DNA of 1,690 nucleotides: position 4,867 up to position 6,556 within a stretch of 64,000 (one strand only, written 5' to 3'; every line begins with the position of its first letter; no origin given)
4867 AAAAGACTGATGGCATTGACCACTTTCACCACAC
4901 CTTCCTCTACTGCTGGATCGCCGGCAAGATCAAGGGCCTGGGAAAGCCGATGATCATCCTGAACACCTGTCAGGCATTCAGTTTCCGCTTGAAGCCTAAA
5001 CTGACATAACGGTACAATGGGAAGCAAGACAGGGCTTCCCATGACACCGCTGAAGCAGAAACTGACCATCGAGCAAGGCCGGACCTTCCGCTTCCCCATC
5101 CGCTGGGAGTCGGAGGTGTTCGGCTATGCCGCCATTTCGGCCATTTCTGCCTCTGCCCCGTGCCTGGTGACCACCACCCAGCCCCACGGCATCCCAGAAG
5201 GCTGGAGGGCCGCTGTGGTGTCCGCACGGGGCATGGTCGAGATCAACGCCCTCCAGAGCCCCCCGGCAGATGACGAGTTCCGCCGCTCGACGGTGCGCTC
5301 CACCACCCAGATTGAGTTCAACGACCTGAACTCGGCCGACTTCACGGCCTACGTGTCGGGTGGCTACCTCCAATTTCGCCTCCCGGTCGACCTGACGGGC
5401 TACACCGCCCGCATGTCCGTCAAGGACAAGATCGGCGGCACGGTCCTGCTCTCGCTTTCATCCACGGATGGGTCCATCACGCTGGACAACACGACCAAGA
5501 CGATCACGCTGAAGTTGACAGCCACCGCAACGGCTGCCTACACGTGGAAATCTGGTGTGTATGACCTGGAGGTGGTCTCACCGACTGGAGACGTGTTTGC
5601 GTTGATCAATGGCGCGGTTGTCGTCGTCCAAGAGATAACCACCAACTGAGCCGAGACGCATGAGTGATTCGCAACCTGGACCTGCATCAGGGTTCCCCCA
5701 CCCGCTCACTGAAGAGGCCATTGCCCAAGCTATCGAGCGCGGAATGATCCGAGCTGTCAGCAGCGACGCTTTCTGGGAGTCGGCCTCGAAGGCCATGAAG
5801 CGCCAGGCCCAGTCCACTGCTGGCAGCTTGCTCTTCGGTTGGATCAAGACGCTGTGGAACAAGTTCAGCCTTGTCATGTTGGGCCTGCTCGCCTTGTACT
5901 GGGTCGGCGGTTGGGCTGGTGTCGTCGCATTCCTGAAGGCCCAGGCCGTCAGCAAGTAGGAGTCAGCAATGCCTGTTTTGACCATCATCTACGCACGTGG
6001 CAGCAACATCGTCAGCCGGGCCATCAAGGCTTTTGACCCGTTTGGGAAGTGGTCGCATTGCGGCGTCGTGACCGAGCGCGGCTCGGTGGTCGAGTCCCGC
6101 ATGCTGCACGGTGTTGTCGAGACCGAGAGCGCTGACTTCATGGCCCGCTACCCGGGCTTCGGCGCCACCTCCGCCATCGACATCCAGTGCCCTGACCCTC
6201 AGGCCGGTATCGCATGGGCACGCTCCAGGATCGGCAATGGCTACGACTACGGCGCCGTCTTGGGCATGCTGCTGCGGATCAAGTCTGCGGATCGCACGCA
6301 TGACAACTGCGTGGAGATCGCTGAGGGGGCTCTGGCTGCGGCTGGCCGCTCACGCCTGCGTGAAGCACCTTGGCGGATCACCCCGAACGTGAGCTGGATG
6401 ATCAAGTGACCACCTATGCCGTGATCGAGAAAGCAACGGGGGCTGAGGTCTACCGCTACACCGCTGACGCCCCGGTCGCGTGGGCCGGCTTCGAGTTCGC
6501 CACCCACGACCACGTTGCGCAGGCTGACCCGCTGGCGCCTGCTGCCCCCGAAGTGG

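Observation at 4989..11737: Nine-gene, 6.7-kb putative virion-appendage module wedged between terminase and portal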

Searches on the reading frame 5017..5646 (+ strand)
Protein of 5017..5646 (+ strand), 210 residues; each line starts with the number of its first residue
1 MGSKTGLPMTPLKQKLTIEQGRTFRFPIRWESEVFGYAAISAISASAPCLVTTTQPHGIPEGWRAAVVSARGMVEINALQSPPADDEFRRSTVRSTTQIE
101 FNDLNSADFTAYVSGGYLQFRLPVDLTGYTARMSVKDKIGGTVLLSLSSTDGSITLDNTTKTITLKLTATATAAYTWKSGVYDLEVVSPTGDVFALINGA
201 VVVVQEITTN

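Call 4: search_protein_families(library=pfam, proteins=[window:5017-5646:+], max_evalue=0.1)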
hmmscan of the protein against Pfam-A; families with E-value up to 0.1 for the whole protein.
window:5017-5646:+ (210 aa): 3 families
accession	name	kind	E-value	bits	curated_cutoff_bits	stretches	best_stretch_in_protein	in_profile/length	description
PF23926.2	LtfC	-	0.0011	20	27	0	123-203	29-99/100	LtfC-like, beta-sandwich domain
PF10772.14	Phage_HP1_Orf24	-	0.048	14.1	25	0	51-79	25-53/134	Bacteriophage HP1, Orf24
PF17997.7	Cry1Ac_D5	-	0.052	13.9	25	1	112-159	124-167/173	Insecticidal delta-endotoxin CryIA(c) domain 5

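Call 5: search_protein_families(library=phrogs, proteins=[window:5017-5646:+], max_evalue=0.01)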
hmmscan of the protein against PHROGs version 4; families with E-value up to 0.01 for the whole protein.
window:5017-5646:+ (210 aa): 1 family
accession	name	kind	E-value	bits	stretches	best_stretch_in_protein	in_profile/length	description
phrog_1084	-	unknown function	7.2e-28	98.1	1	9-210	3-117/123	unknown function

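Call 31: search_solved_structures(query=window:5017-5646:+, max_evalue=1)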
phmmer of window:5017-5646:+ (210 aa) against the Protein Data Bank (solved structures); distinct sequences matched with E-value up to 1: 3.
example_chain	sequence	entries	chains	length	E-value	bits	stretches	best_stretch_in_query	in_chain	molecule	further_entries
26dk_M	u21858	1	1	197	1.4e-28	103.2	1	16-207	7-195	Structural protein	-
1o9h_A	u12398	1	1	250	0.89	12.5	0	12-69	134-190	RRNA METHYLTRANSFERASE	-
1yb5_A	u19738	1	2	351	0.9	12.5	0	60-106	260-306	Quinone oxidoreductase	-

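Call 33: search_solved_structures(query=window:5017-5646:+, max_evalue=0.001, show_alignments=1)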
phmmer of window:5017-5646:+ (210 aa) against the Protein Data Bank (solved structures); distinct sequences matched with E-value up to 0.001: 1.
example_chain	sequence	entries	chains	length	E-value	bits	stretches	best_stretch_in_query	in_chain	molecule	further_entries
26dk_M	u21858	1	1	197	1.4e-28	103.2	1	16-207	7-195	Structural protein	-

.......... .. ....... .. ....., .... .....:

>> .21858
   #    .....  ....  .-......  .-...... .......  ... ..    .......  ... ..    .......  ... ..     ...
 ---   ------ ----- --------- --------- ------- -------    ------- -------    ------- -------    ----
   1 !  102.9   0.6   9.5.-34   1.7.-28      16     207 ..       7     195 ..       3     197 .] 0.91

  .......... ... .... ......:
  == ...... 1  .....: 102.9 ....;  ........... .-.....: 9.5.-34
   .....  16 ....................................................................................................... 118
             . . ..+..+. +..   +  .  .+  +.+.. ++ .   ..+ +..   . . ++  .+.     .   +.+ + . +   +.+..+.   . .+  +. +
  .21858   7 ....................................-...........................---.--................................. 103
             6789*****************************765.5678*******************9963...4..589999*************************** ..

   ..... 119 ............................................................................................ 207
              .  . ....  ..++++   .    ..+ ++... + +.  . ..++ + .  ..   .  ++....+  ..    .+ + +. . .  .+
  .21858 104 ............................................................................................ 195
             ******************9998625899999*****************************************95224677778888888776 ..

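Call 36: search_dna_similar(query=window:5017-5646:+, collection=phages, mode=protein, max_rows=40, max_evalue=0.001)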
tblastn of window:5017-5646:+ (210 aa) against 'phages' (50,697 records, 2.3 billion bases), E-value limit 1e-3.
Records with a match: 51; places in all: 51; records where one place covers at least 80% of the query: 48.
Best place of each record, by identity: <60% 51.
By first word of the organism name: Pseudomonas 49; Xanthomonas 1; Acidovorax 1.
By host as written in the record: Pseudomonas aeruginosa 31; - 5; Pseudomonas aeruginosa WH-SGI-V-07173 2; Pseudomonas aeruginosa LESB58 2; Pseudomonas aeruginosa LRJ32 1; Pseudomonas aeruginosa PA1 1; Pseudomonas aeruginosa PAO1 1; Pseudomonas aeruginosa strain 3-38 1; and 7 more.
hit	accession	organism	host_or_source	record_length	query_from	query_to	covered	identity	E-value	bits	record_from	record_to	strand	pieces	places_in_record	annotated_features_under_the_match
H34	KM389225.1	Pseudomonas phage F_MX1987sp/MX560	-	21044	9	203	93%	36.0%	4e-8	58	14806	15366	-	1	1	record has no annotation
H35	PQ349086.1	Pseudomonas phage vB_PaeS_AV001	Pseudomonas aeruginosa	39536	9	203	93%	36.0%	6e-8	58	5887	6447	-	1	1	tail fiber protein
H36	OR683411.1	Pseudomonas phage Solano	Pseudomonas aeruginosa LRJ32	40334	9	203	93%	35.5%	1e-11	69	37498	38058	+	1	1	hypothetical protein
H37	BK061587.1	Pseudomonas phage vB_PaeS-D14L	Pseudomonas aeruginosa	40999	9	203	93%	35.5%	3e-11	68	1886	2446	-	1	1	hypothetical protein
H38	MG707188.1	Pseudomonas phage TC7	Pseudomonas aeruginosa PA1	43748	9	203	93%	35.5%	4e-11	67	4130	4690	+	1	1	hypothetical protein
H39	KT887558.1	Pseudomonas phage phi2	Pseudomonas aeruginosa WH-SGI-V-07173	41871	9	203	93%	35.5%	6e-11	67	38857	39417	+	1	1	hypothetical protein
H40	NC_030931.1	Pseudomonas phage phi2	Pseudomonas aeruginosa WH-SGI-V-07173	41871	9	203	93%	35.5%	6e-11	67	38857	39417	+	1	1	hypothetical protein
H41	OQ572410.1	Pseudomonas phage Y8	Pseudomonas aeruginosa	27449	9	203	93%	35.5%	2e-7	56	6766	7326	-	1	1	record has no annotation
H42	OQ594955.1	Pseudomonas phage vB_Pae_LESphi2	Pseudomonas aeruginosa LESB58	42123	9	203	93%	35.0%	3e-11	68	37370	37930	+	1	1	L-shaped tail fiber protein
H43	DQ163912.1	Pseudomonas phage F10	-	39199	9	203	93%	35.0%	3e-11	67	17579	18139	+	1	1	record has no annotation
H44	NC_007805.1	Pseudomonas phage F10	Pseudomonas aeruginosa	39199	9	203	93%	35.0%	3e-11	67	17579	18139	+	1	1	hypothetical protein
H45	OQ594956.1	Pseudomonas phage vB_Pae_LESphi3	Pseudomonas aeruginosa LESB58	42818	9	203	93%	35.0%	4e-11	67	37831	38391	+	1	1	L-shaped tail fiber protein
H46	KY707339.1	Pseudomonas phage JBD68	Pseudomonas aeruginosa PAO1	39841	9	203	93%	35.0%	4e-11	67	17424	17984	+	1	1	hypothetical protein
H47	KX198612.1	Pseudomonas phage MD8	Pseudomonas aeruginosa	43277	9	203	93%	35.0%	5e-11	67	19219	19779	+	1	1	tail fiber protein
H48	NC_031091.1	Pseudomonas phage MD8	Pseudomonas aeruginosa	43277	9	203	93%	35.0%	5e-11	67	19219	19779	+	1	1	hypothetical protein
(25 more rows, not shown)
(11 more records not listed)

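Call 37: get_annotated_region(hit=H47, flank=7000)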
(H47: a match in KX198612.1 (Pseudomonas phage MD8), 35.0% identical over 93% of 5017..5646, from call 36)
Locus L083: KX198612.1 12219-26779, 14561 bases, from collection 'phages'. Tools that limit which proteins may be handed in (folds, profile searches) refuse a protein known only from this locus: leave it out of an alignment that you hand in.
description: Pseudomonas phage MD8, complete genome.
organism: Pseudomonas phage MD8 (NCBI taxid 1868596)
taxonomy: Viruses; Duplodnaviria; Heunggongvirae; Uroviricota; Caudoviricetes
host: Pseudomonas aeruginosa; source: -; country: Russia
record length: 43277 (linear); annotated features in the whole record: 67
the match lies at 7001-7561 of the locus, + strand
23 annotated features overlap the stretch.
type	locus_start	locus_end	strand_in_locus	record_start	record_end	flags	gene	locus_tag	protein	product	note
CDS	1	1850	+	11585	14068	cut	-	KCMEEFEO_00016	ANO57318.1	tail tape measure protein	-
CDS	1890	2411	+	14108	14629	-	-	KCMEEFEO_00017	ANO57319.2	tail protein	-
CDS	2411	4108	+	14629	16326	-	-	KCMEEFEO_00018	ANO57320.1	tail tip protein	-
CDS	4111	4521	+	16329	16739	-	-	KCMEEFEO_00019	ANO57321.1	hypothetical protein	-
CDS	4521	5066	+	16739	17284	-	-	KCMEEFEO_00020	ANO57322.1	hypothetical protein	-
CDS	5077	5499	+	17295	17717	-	-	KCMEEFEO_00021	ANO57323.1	hypothetical protein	-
CDS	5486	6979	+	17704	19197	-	-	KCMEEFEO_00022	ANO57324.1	hypothetical protein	-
CDS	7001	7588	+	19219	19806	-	-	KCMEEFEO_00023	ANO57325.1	tail fiber protein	-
CDS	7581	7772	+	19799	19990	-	-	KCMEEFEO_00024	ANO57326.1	hypothetical protein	-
CDS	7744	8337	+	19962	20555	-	-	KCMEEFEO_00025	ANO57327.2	hypothetical protein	-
CDS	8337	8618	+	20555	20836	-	-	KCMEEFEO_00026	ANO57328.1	hypothetical protein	-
CDS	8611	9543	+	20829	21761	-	-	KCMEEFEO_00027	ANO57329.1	tail protein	-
CDS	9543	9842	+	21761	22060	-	-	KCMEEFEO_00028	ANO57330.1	tail fiber protein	-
CDS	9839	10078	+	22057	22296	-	-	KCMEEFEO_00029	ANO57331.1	hypothetical protein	-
CDS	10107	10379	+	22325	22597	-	-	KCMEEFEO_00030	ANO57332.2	hypothetical protein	-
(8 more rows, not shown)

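Call 72: find_homologous_proteins(query=window:5041-5646:+)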
Query window:5041-5646:+ (202 aa): 516 proteins with E <= 0.001 among 1051 candidates; the best 120 are listed. Only proteins of 111 to 354 residues were searched: fused or split forms outside these lengths cannot appear, so this answer is no evidence that the protein stands alone or is whole; lengths 'longer' or 'shorter' looks for them.
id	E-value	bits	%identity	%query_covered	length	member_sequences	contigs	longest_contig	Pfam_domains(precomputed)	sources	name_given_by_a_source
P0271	4.3e-126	436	100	100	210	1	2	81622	-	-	-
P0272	3.3e-84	299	66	99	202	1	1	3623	-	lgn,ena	-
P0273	1.1e-80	288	63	100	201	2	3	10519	-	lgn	-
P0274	7.4e-78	279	63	98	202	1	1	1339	-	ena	-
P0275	1.6e-77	277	62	99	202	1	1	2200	-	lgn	-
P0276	9.9e-75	268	62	100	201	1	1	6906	-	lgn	-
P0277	2.3e-73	264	60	100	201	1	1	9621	-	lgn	-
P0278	4.7e-73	263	62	100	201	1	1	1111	-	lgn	-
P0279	1.0e-70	255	62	100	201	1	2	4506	-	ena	-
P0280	8.3e-69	249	60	100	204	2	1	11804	PF23926.3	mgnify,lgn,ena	mgnify:CR=1 FL=1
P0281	9.6e-69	249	56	100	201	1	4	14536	-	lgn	-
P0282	1.4e-67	245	59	100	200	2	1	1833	-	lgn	-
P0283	9.1e-67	242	57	97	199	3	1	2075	-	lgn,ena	-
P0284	3.6e-66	240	59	98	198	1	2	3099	-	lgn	-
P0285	5.3e-65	237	56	100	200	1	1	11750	-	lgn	-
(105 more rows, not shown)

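Call 91: predict_structure(alignment_id=A6)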
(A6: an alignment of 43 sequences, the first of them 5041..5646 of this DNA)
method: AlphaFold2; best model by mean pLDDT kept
length: 202 residues; sequences in the alignment: 43
mean_pLDDT: 96.5   pTM: 0.86
mean pLDDT of the five models: 96.5, 95.7, 95.4, 94.7, 93.5
residues with pLDDT >= 90: 195; 70-90: 5; 50-70: 2; < 50: 0
segments of 3 or more residues with pLDDT < 50: none
pLDDT, mean of each block of 10 residues (from residue 1): 94 97 96 97 98 97 97 96 98 97 97 97 98 98 97 97 97 98 97 92 61
secondary structure, 60 per line:
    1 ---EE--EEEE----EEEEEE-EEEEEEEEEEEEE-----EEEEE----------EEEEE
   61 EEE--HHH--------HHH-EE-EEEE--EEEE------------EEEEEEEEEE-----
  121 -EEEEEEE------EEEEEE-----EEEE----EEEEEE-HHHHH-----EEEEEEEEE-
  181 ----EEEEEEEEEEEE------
elements in order: E8-11 E16-21 E23-35 E41-45 E56-63 E84-87 E90-93 E106-115 E122-128 E135-140 E146-149 E154-159 H161-165 E171-179 E185-196

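Call 94: fold_search(model_id=the predicted structure, library=pdb)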
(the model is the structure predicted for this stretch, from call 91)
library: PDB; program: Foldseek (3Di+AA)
matches with E <= 10: 500; with E <= 0.001: 30
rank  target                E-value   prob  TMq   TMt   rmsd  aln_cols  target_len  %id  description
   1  9qgg_B                1.8e-06  1.00  0.38  0.09   3.7       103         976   21  Consensus structure of dUBA1-UbDha-dBIRC6 trapped ternary complex (released 2025-10-29)
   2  6dc6_A                5.1e-06  1.00  0.38  0.09   3.9       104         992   21  Crystal structure of human ubiquitin activating enzyme E1 (Uba1) in complex with ubiquitin (released 2018-10-10)
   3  4p22_B                6.8e-06  1.00  0.37  0.21   3.5       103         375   19  Crystal Structure of N-terminal Fragments of E1 (released 2015-02-25)
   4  9mc7_A                7.5e-06  1.00  0.39  0.10   3.9       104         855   20  Cryo-EM structure of Human UBA1-UBE2O-Ub -Recruitment state 4 (released 2026-03-25)
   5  9qic                  7.5e-06  1.00  0.38  0.08   3.8       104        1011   21  Consensus structure of UBA6 (released 2025-10-29)
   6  9qim_B                9.9e-06  1.00  0.37  0.08   3.7       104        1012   21  Consensus structure of UBA6-BIRC6 (released 2025-10-29)
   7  7qg9_L                1.2e-05  1.00  0.46  0.64   5.7       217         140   10  Tail tip of siphophage T5 : common core proteins (released 2022-12-21)
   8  7sol_C                1.2e-05  1.00  0.38  0.09   3.8       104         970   21  Crystal Structures of the bispecific ubiquitin/FAT10 activating enzyme, Uba6 (released 2022-11-02)
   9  9qiv_B                1.3e-05  1.00  0.38  0.08   3.7       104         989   21  Consensus structure of UBA6-BIRC6 (alternative conformation) (released 2025-10-29)
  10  7sol_A                1.5e-05  1.00  0.37  0.08   4.5       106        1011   21  Crystal Structures of the bispecific ubiquitin/FAT10 activating enzyme, Uba6 (released 2022-11-02)
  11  9mc5_A                1.5e-05  1.00  0.38  0.09   4.0       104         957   20  Cryo-EM structure of Human UBA1-UBE2O-Ub -Transthiolation state 3 (released 2026-03-25)
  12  9qgw_B                1.6e-05  1.00  0.38  0.08   3.8       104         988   21  Consensus structure of UBA6-UbDha-BIRC6 trapped ternary complex (singly loaded) (released 2025-10-29)
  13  8hqz_Q                2.1e-05  1.00  0.43  0.60   6.4       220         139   10  Baseplate of DT57C bacteriophage in the full state (released 2023-12-13)
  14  9mc4_A                2.1e-05  1.00  0.39  0.09   3.7       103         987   20  Cryo-EM structure of Human UBA1-UBE2O-Ub -Transthiolation state 4 (released 2026-03-25)
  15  7qg9_J                2.3e-05  1.00  0.44  0.62   5.9       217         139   11  Tail tip of siphophage T5 : common core proteins (released 2022-12-21)
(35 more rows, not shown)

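Call 117: search_solved_structures(query=L083:7001-7585:+, max_evalue=0.001, show_alignments=1)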
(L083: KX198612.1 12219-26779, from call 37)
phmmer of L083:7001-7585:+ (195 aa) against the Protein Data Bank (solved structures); distinct sequences matched with E-value up to 0.001: 1.
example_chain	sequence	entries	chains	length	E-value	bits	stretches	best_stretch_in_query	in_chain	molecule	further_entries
26dk_M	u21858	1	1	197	3.4e-24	89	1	5-188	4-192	Structural protein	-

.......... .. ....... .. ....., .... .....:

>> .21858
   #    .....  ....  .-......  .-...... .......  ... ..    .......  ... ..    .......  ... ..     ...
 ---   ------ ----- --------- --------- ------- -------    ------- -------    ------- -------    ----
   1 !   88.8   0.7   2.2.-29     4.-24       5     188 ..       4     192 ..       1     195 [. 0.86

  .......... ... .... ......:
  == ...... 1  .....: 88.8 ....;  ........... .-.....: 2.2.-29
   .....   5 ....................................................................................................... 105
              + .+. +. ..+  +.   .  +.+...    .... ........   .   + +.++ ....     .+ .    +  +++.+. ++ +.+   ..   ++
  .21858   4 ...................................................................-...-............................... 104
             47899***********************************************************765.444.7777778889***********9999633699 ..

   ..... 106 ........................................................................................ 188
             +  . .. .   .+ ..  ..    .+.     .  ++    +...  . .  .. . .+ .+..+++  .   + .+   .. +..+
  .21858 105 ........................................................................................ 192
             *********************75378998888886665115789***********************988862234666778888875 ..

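Call 122: search_dna_similar(query=window:5041-5646:+, collection=phages, mode=protein, max_rows=14, max_evalue=0.001, rows=spread)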
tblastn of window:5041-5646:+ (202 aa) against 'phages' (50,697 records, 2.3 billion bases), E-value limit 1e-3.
Records with a match: 51; places in all: 51; records where one place covers at least 80% of the query: 42.
Best place of each record, by identity: <60% 51.
By first word of the organism name: Pseudomonas 49; Xanthomonas 1; Acidovorax 1.
By host as written in the record: Pseudomonas aeruginosa 31; - 5; Pseudomonas aeruginosa WH-SGI-V-07173 2; Pseudomonas aeruginosa LESB58 2; Pseudomonas aeruginosa LRJ32 1; Pseudomonas aeruginosa PA1 1; Pseudomonas aeruginosa PAO1 1; Pseudomonas aeruginosa strain 3-38 1; and 7 more.
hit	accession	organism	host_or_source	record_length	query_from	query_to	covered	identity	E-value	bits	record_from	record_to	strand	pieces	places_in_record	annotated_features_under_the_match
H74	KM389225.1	Pseudomonas phage F_MX1987sp/MX560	-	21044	1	195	97%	36.0%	3e-8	59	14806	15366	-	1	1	record has no annotation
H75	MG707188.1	Pseudomonas phage TC7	Pseudomonas aeruginosa PA1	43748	1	195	97%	35.5%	4e-11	67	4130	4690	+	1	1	hypothetical protein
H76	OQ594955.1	Pseudomonas phage vB_Pae_LESphi2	Pseudomonas aeruginosa LESB58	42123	1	195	97%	35.0%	2e-11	68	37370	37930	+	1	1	L-shaped tail fiber protein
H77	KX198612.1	Pseudomonas phage MD8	Pseudomonas aeruginosa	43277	1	195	97%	35.0%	4e-11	67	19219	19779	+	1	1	tail fiber protein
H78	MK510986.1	Pseudomonas phage vB_Pae_BR213a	Pseudomonas aeruginosa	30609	1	195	97%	35.0%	5e-11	67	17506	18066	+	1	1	hypothetical protein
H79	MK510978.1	Pseudomonas phage vB_Pae_CF208a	Pseudomonas aeruginosa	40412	1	195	97%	35.0%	5e-11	67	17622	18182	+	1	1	hypothetical protein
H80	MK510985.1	Pseudomonas phage vB_Pae_BR204a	Pseudomonas aeruginosa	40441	1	195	97%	35.0%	5e-11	67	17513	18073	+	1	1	hypothetical protein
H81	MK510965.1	Pseudomonas phage vB_Pae_CF34a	Pseudomonas aeruginosa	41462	1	195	97%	35.0%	5e-11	67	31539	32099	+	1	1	hypothetical protein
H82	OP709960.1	Pseudomonas phage zjk6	Pseudomonas aeruginosa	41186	1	195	97%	34.5%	8e-11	66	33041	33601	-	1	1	hypothetical protein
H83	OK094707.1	Pseudomonas phage YMC17/07/R4900a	Pseudomonas aeruginosa YMC17/07/R4900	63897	8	199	95%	33.8%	1e-13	74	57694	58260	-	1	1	hypothetical protein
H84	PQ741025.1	Pseudomonas phage CRPAP1904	Pseudomonas aeruginosa CRPA190 ...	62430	8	199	95%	33.3%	3e-14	76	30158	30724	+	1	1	hypothetical protein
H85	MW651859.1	Pseudomonas phage vB_PstS-pAN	Pseudomonas stutzeri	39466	1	146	72%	37.7%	3e-12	70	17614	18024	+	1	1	hypothetical protein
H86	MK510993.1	Pseudomonas phage vB_Pae_BR201a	Pseudomonas aeruginosa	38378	1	144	71%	34.9%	2e-9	62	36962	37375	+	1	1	hypothetical protein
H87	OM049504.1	Acidovorax phage AP1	Paracidovorax oryzae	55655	97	200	51%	41.9%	5e-6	52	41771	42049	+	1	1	hypothetical protein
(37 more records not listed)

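Call 123: get_annotated_region(hit=H84, flank=9000)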
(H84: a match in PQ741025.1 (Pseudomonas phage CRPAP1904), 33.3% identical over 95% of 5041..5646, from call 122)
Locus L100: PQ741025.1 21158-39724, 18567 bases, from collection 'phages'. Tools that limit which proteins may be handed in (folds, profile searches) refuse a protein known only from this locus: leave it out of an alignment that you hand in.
description: Pseudomonas phage CRPAP1904, complete genome.
organism: Pseudomonas phage CRPAP1904 (NCBI taxid 3387281)
taxonomy: Viruses
host: Pseudomonas aeruginosa CRPA190 (carbapenem-resistant); source: sewage; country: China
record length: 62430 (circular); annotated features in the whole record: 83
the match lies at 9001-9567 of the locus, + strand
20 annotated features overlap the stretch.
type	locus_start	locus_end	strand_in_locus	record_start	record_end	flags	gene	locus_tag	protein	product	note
CDS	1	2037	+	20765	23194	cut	-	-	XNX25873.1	structural protein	-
CDS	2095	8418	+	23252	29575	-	-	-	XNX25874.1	virion structural protein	-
CDS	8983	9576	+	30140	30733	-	-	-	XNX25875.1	hypothetical protein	-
CDS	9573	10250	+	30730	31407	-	-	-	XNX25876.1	hypothetical protein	-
CDS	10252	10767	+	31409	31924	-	-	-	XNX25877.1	hypothetical protein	-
CDS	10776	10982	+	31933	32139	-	-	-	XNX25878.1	hypothetical protein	-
CDS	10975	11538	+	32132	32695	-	-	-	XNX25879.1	tail fiber protein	-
CDS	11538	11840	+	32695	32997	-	-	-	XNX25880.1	hypothetical protein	-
CDS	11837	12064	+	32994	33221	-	-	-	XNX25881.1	hypothetical protein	-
CDS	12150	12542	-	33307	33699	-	-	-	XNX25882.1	hypothetical protein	-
CDS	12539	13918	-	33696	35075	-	-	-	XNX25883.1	hypothetical protein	-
CDS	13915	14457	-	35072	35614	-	-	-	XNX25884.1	hypothetical protein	-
CDS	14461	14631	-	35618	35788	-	-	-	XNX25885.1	hypothetical protein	-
CDS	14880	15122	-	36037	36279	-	-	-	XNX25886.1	hypothetical protein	-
CDS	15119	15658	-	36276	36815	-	-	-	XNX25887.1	putative exonuclease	-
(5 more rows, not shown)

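Call 124: search_solved_structures(query=L100:8983-9573:+, max_evalue=0.001, show_alignments=1)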
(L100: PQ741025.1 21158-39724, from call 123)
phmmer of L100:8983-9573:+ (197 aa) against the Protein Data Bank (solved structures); distinct sequences matched with E-value up to 0.001: 1.
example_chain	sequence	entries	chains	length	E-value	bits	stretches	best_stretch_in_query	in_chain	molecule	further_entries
26dk_M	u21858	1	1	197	5.8e-130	434.1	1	1-197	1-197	Structural protein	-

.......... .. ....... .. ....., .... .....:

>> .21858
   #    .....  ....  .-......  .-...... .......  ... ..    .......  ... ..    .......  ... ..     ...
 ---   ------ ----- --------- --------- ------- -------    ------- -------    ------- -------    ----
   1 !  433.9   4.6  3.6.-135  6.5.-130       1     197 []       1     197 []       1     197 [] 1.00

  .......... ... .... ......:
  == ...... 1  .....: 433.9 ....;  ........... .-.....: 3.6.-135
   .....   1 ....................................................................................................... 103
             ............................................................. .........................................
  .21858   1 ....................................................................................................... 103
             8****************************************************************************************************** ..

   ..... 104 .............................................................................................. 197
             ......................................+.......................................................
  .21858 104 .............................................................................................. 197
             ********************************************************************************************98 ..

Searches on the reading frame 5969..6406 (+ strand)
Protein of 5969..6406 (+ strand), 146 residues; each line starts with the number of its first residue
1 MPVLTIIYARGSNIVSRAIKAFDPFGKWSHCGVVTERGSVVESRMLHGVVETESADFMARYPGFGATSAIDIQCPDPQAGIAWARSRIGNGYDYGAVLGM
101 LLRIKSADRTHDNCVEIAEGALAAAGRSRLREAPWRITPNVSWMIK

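Call 4: search_protein_families(library=pfam, proteins=[window:5969-6406:+], max_evalue=0.1)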
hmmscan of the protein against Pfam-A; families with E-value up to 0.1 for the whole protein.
window:5969-6406:+ (146 aa): 0 families

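Call 5: search_protein_families(library=phrogs, proteins=[window:5969-6406:+], max_evalue=0.01)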
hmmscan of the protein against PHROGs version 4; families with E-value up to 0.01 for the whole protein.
window:5969-6406:+ (146 aa): 1 family
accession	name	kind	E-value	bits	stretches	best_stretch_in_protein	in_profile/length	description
phrog_1128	-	moron, auxiliary metabolic gene and host takeover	1.9e-13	51.4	1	8-140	29-162/381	enoyl-CoA hydratase/carnithine racemase-like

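Call 32: search_solved_structures(query=window:5969-6406:+, max_evalue=1)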
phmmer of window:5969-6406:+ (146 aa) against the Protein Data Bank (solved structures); distinct sequences matched with E-value up to 1: 0.
